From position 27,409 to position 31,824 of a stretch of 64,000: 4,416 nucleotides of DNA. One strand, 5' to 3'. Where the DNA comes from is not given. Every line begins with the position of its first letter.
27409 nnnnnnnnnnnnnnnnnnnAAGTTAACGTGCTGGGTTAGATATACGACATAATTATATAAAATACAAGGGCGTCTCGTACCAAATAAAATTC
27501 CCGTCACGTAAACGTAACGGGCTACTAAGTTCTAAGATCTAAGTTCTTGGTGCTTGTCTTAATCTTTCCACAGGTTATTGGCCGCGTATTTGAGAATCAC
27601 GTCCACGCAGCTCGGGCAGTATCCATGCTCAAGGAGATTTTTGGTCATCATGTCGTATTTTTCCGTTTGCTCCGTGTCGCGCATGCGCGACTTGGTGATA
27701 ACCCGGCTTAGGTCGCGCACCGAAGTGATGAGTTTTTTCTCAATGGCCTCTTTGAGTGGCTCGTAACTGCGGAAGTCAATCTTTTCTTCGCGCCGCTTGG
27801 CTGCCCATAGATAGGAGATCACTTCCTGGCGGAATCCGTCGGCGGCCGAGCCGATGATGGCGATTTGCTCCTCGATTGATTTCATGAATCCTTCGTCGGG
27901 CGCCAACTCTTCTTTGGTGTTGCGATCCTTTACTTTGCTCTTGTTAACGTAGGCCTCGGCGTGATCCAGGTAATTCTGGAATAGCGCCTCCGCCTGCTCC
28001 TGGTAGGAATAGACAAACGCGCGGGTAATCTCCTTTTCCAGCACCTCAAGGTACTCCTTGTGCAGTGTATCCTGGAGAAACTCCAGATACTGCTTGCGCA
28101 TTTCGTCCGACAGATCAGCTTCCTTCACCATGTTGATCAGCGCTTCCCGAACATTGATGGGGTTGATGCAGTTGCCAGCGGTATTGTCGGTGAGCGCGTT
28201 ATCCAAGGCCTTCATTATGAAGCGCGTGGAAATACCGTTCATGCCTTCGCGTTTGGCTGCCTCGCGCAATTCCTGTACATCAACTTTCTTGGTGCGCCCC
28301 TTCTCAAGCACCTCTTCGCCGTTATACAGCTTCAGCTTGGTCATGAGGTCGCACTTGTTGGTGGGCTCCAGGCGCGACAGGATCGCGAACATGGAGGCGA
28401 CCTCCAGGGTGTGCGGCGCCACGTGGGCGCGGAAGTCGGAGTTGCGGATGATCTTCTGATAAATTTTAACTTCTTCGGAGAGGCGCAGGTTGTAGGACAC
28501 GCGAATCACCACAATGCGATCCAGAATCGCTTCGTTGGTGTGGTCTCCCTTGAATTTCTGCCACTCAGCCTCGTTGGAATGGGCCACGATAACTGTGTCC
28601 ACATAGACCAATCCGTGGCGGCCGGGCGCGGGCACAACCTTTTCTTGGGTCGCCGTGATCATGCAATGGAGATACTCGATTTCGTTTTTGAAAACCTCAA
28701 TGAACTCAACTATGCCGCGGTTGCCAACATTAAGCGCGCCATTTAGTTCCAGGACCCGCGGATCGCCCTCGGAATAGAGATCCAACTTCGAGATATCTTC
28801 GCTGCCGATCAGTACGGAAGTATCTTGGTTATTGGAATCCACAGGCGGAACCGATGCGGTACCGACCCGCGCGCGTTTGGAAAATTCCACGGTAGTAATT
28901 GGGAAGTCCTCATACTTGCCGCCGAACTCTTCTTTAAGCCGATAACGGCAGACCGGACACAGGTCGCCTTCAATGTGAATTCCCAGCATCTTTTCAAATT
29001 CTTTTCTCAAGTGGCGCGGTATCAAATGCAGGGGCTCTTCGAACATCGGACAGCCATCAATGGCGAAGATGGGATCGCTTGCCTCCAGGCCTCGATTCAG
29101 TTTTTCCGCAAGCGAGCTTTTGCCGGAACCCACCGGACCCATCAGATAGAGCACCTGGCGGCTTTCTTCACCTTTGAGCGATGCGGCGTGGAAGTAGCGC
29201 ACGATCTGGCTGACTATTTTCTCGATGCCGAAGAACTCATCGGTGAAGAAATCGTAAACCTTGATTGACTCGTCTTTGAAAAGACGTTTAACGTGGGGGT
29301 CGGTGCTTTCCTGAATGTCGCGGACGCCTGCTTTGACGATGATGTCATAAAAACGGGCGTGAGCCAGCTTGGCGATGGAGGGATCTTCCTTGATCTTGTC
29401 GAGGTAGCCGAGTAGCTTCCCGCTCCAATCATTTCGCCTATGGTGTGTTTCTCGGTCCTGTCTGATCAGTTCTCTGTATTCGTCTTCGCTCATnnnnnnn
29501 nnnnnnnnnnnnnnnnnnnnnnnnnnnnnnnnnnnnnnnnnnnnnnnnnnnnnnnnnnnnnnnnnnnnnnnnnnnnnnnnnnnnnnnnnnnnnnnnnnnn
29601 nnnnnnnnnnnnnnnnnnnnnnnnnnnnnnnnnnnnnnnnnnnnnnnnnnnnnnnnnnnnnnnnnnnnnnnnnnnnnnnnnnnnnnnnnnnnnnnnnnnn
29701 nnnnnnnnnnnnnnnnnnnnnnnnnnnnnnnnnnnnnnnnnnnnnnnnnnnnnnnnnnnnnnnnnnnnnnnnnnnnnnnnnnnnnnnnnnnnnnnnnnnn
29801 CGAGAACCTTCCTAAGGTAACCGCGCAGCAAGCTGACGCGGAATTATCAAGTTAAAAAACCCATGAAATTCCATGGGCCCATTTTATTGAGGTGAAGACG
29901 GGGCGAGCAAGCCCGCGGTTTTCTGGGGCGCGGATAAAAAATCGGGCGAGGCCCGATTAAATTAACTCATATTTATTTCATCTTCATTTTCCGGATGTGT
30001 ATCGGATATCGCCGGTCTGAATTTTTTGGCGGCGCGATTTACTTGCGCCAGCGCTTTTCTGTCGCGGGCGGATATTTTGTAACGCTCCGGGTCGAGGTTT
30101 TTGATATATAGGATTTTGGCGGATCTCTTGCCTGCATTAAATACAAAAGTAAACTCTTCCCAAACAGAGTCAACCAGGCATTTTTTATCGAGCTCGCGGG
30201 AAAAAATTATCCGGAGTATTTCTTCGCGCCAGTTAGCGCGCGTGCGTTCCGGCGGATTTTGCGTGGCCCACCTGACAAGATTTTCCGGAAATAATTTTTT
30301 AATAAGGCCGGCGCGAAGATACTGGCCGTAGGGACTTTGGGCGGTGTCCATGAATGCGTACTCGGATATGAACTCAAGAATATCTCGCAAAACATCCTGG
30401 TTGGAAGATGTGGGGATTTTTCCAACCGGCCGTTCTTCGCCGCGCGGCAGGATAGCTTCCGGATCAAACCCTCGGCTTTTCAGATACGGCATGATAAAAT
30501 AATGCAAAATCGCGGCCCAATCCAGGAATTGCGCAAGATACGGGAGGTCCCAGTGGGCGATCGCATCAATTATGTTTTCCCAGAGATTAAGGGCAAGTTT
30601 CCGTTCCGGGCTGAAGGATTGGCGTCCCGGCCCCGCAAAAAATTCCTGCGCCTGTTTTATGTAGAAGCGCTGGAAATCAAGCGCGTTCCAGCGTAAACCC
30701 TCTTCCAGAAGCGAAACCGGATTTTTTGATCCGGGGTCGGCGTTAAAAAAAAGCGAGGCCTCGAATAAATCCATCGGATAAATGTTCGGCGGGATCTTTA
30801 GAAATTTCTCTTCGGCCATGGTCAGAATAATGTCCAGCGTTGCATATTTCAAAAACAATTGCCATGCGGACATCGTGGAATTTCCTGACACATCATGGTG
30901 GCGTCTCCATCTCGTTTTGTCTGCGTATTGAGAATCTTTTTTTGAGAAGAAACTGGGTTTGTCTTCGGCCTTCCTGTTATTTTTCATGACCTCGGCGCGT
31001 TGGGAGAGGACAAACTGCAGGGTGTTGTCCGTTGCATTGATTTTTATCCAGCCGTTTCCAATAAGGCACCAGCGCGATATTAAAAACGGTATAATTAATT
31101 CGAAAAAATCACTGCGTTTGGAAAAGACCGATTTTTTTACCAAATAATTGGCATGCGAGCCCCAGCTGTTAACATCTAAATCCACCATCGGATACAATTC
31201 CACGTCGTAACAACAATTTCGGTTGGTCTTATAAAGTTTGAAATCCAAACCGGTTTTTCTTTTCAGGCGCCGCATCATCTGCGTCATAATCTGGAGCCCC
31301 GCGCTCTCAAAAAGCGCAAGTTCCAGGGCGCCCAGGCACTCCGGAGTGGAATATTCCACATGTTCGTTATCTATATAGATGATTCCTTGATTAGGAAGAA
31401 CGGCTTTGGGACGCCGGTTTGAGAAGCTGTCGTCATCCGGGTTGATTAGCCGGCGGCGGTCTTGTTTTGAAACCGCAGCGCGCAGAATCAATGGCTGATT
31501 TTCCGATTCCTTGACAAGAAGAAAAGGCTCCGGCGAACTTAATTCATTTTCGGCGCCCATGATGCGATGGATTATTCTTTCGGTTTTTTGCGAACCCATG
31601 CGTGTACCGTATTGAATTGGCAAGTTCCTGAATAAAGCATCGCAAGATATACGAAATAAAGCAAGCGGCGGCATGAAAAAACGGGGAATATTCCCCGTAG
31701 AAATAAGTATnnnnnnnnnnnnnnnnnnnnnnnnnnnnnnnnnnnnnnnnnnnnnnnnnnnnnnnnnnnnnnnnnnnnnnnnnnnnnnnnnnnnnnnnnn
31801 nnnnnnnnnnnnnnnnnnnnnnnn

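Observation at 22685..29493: prkA - prkA-like - yeaH - spoVR operon with a tandemly duplicated, divergent PrkA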

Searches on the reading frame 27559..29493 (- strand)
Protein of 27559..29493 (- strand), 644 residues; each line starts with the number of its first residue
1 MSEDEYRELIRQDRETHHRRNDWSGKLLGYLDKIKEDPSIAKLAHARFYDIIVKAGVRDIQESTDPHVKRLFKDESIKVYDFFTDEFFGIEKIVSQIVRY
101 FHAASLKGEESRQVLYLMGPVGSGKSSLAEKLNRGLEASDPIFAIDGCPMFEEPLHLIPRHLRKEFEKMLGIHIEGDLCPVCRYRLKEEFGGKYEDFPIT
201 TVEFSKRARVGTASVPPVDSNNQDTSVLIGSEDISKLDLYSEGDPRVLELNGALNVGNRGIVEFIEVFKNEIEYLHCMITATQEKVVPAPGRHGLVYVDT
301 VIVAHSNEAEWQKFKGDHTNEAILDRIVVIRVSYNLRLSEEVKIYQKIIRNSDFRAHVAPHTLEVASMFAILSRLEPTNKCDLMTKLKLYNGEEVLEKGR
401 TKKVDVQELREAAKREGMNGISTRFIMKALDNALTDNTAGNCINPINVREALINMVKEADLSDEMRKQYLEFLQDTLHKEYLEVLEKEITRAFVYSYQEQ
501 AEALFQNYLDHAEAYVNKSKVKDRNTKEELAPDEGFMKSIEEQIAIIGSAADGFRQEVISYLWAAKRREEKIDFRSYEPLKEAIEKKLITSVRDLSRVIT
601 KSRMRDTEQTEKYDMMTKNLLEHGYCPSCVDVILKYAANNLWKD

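Call 7: search_protein_families(library=pfam, proteins=[window:27559-29493:-])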
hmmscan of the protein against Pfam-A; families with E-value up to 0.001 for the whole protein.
window:27559-29493:- (644 aa): 3 families
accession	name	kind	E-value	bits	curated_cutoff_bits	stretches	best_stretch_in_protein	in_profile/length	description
PF08298.17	AAA_PrkA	-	8e-148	492.7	25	1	27-381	3-357/358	PrkA AAA domain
PF06798.17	PrkA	-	6.4e-88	295.2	25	1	384-636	1-255/255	PrkA serine protein kinase C-terminal domain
PF13191.12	AAA_16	-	0.00013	22.9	32.6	1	87-153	2-64/167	AAA ATPase domain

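Call 10: search_protein_families(library=ncbifam, proteins=[window:27559-29493:-], max_evalue=0.01)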
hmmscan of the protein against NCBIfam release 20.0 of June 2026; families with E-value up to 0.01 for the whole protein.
window:27559-29493:- (644 aa): 6 families
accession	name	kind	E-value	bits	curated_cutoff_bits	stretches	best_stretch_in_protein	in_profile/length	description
NF011999.0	PRK15455.1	equivalog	5.1e-131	438.3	576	1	9-633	3-633/644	PrkA family serine protein kinase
TIGR00763.1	lon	equivalog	0.00012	20.7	608.05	1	85-137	326-378/795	endopeptidase La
NF006743.0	PRK09270.1-2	equivalog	0.00099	18.2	227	1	103-153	19-70/217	nucleoside/nucleotide kinase family protein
TIGR00635.1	ruvB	equivalog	0.0027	16.8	299.05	0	85-139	4-57/305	Holliday junction branch migration DNA helicase RuvB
NF006745.0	PRK09270.1-4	equivalog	0.0041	16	228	1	78-134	11-64/246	nucleoside/nucleotide kinase family protein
NF006746.0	PRK09270.1-5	subfamily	0.0075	15.2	250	0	107-145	16-57/210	nucleoside/nucleotide kinase family protein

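Call 23: search_solved_structures(query=window:27559-29493:-, max_evalue=0.1)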
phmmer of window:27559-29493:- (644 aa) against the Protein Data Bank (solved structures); distinct sequences matched with E-value up to 0.1: 18.
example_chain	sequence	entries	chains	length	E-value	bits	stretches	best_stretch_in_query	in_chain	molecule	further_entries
9xip_A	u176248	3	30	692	6.4e-108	365.1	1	13-639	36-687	Serine protein kinase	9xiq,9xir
22ib_A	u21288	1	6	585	0.013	17.3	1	83-147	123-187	Lon protease homolog, mitochondrial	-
7krz_A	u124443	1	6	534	0.015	17.1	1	83-147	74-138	Lon protease homolog, mitochondrial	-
7ksm_A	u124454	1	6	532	0.016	17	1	83-147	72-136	Lon protease homolog, mitochondrial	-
7ksl_C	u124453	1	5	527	0.016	17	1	83-147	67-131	Lon protease homolog, mitochondrial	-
8oka_A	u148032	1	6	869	0.027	16.2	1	83-147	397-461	Lon protease homolog, mitochondrial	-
7ngf_A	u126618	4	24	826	0.027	16.2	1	83-147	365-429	Lon protease homolog, mitochondrial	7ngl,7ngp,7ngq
7nfy_A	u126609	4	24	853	0.029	16.1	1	83-147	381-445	Lon protease homolog, mitochondrial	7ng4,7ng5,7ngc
31ep_A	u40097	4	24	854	0.029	16.1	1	83-147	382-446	Lon protease homolog, mitochondrial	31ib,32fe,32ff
9cc0_A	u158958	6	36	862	0.029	16.1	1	83-147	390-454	Lon protease homolog, mitochondrial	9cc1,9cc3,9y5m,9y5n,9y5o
8ovf_A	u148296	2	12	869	0.03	16.1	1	83-147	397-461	Lon protease homolog, mitochondrial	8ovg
7p09_A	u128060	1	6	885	0.031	16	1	83-147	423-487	Lon protease homolog, mitochondrial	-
7oxo_A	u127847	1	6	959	0.032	16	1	83-147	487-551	Lon protease homolog, mitochondrial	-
7p0m_A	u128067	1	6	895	0.032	16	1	83-147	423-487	Lon protease homolog, mitochondrial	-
7p0b_A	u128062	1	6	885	0.033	15.9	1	83-147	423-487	Lon protease homolog, mitochondrial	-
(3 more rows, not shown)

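Call 85: search_dna_similar(query=window:27559-29493:-, collection=plasmids, mode=protein, max_rows=40, rows=spread)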
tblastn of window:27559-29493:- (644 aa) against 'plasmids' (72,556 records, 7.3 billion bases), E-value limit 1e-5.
Records with a match: 75; places in all: 76; records where one place covers at least 80% of the query: 74.
Best place of each record, by identity: <60% 75.
By first word of the organism name: Sphingobium 12; Ensifer 9; Mesorhizobium 8; Sinorhizobium 7; Rhizobium 6; Cupriavidus 4; Escherichia 4; Shinella 4; Klebsiella 4; Bacillus 3; and 13 more.
By predicted mobility (MOB-suite, as given by PLSDB): non-mobilizable 66; conjugative 5; mobilizable 4.
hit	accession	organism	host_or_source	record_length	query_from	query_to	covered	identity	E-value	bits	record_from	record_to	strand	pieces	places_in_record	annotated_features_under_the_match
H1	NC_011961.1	Thermomicrobium roseum DSM 5159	-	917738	20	641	97%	42.5%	2e-157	508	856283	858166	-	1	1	PrkA family serine protein kinase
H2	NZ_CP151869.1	Bacillus thuringiensis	tobacco,mixed culture,leaves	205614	10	641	98%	39.8%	7e-139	455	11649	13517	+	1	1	PrkA family serine protein kinase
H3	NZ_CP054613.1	Paenibacillus cellulosilyticus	cell culture,soil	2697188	23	641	96%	39.6%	5e-140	458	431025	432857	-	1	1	none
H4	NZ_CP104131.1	Sinorhizobium sp. K101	Phaseolus vulgaris,cell ...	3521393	30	626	93%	36.3%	2e-102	350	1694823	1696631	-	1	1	none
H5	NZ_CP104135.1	Sinorhizobium sp. C101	Phaseolus vulgaris,cell ...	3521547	30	626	93%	36.3%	2e-102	350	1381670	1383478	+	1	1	none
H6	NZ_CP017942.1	Phyllobacterium zundukense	Oxytropis triphylla,cell culture,root ...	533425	30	626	93%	36.1%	8e-104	353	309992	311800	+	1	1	PrkA family serine protein kinase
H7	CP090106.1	Sinorhizobium meliloti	Medicago,Cell culture,Plant nodule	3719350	30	626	93%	36.1%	7e-102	348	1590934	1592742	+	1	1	PrkA family serine protein kinase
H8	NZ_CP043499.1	Rhizobium grahamii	Prosopis cineraria,pure bacterial ...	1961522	30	626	93%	35.8%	3e-100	343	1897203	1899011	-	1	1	none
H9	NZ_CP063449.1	Novosphingobium sp. ES2-1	mixed culture,activated sludge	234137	30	636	94%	35.2%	5e-103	351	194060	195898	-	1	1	PrkA family serine protein kinase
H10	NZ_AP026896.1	Aeromonas caviae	Microbe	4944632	12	636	97%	34.2%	2e-74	349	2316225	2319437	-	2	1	none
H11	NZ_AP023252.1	Mesorhizobium sp. 131-2-5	Lotus japonicus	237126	27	626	93%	35.2%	1e-98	338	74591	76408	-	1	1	PrkA family serine protein kinase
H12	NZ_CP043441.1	Cupriavidus campinensis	cell culture,soil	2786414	30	636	94%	34.7%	1e-99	342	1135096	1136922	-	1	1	none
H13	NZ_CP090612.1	Escherichia coli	pig,lung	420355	14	636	97%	33.8%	2e-93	323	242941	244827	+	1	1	yeaG: protein kinase YeaG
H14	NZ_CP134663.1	Escherichia coli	Larus michahellis,bacteria,cloaca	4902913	14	636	97%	33.8%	2e-93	323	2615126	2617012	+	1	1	none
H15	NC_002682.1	Mesorhizobium japonicum MAFF 303099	-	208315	27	626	93%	35.0%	2e-99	341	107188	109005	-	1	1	PrkA family serine protein kinase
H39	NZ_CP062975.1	Pontibacillus sp. ALD_SL1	mangrove mud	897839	22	598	90%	33.5%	3e-92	320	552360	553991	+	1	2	protein prkA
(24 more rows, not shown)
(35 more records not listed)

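Call 93: get_annotated_region(hit=H2, flank=4000)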
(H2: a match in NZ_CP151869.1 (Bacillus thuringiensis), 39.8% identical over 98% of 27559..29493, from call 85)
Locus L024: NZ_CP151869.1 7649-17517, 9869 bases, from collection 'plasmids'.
description: Bacillus thuringiensis strain YB6 plasmid unnamed2, complete sequence
organism: Bacillus thuringiensis (NCBI taxid 1428)
taxonomy: Bacteria; Bacillota; Bacilli; Bacillales; Bacillaceae; Bacillus; Bacillus thuringiensis
host: -; source: tobacco,mixed culture,leaves; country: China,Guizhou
typing (MOB-suite, as given by PLSDB): non-mobilizable
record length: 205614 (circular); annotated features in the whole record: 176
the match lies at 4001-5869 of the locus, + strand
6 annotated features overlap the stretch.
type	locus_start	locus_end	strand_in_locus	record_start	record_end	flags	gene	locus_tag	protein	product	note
CDS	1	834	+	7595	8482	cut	-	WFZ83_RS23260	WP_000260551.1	amidase domain-containing protein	-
CDS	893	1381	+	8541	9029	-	trmL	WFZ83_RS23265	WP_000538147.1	tRNA (uridine(34)/cytosine(34)/5- carboxymethylaminomethyluridine(34)-2'-O)- methyltransferase TrmL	GO:0006400 - tRNA modification [Evidence IEA]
CDS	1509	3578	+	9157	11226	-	-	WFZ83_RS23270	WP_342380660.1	EAL domain-containing protein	-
CDS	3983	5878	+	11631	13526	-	-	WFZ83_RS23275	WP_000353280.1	PrkA family serine protein kinase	-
CDS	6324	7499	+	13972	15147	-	yhbH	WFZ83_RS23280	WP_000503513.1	sporulation protein YhbH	GO:0030436 - asexual sporulation [Evidence IEA]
CDS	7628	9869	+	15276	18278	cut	-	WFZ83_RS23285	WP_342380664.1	NEAT domain-containing protein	-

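Call 97: search_protein_families(library=padloc, proteins=[window:27559-29493:-], max_evalue=0.001)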
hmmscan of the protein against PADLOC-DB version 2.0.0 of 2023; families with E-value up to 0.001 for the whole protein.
window:27559-29493:- (644 aa): 0 families

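Call 104: get_annotated_region(hit=H39, flank=7000)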
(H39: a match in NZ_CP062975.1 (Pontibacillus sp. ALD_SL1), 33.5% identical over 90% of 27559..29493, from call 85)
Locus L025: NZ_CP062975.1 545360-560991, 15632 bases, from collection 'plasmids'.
description: Pontibacillus sp. ALD_SL1 plasmid unnamed, complete sequence
organism: Pontibacillus sp. ALD_SL1 (NCBI taxid 2777185)
taxonomy: Bacteria; Bacillota; Bacilli; Bacillales; Bacillaceae; Pontibacillus; Pontibacillus sp. ALD SL1
host: -; source: mangrove mud; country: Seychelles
typing (MOB-suite, as given by PLSDB): non-mobilizable
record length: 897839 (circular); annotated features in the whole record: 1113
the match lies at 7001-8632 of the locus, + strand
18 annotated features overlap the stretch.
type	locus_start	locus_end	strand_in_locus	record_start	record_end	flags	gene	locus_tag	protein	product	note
CDS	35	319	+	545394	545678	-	-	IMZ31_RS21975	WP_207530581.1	hypothetical protein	-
CDS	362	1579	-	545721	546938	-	tnpB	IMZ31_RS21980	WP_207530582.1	IS200/IS605 family element RNA-guided endonuclease TnpB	-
CDS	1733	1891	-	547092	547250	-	-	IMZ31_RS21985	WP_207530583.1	hypothetical protein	-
CDS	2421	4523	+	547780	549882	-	-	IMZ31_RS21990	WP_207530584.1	zinc-ribbon domain-containing protein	-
CDS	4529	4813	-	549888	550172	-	-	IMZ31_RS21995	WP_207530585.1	hypothetical protein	-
CDS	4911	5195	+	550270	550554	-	-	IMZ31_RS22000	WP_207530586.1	hypothetical protein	-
CDS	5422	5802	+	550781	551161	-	-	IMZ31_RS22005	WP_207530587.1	hypothetical protein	-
CDS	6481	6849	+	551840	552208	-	-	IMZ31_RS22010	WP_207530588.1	hypothetical protein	-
CDS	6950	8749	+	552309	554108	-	-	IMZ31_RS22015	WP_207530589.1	protein prkA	-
CDS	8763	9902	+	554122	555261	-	-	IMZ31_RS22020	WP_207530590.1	DUF444 family protein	-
CDS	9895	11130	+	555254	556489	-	-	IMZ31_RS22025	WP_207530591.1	SpoVR family protein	-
CDS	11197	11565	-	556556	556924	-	-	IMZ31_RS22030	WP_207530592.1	hypothetical protein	-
CDS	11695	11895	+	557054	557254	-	-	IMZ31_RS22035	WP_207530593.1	hypothetical protein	-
CDS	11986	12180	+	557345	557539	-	-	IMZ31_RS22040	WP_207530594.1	hypothetical protein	-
CDS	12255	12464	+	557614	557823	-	-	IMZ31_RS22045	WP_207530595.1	hypothetical protein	-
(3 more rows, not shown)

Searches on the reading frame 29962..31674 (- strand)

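Call 7: search_protein_families(library=pfam, proteins=[window:29962-31674:-])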
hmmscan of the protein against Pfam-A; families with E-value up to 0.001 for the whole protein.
window:29962-31674:- (570 aa): 1 family
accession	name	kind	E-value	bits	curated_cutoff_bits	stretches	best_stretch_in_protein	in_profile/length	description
PF03136.20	Pup_ligase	-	3.7e-55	188.1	25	1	78-389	69-350/441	Pup-ligase protein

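Call 10: search_protein_families(library=ncbifam, proteins=[window:29962-31674:-], max_evalue=0.01)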
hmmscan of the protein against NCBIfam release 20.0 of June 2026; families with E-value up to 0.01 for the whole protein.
window:29962-31674:- (570 aa): 2 families
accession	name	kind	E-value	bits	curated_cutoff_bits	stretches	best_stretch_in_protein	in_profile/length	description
TIGR03688.1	depupylase_Dop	equivalog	2.1e-37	129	492.3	1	90-494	82-444/485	depupylase/deamidase Dop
TIGR03686.1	pupylate_PafA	equivalog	1.7e-36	125.9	551.3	1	93-389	46-335/457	Pup--protein ligase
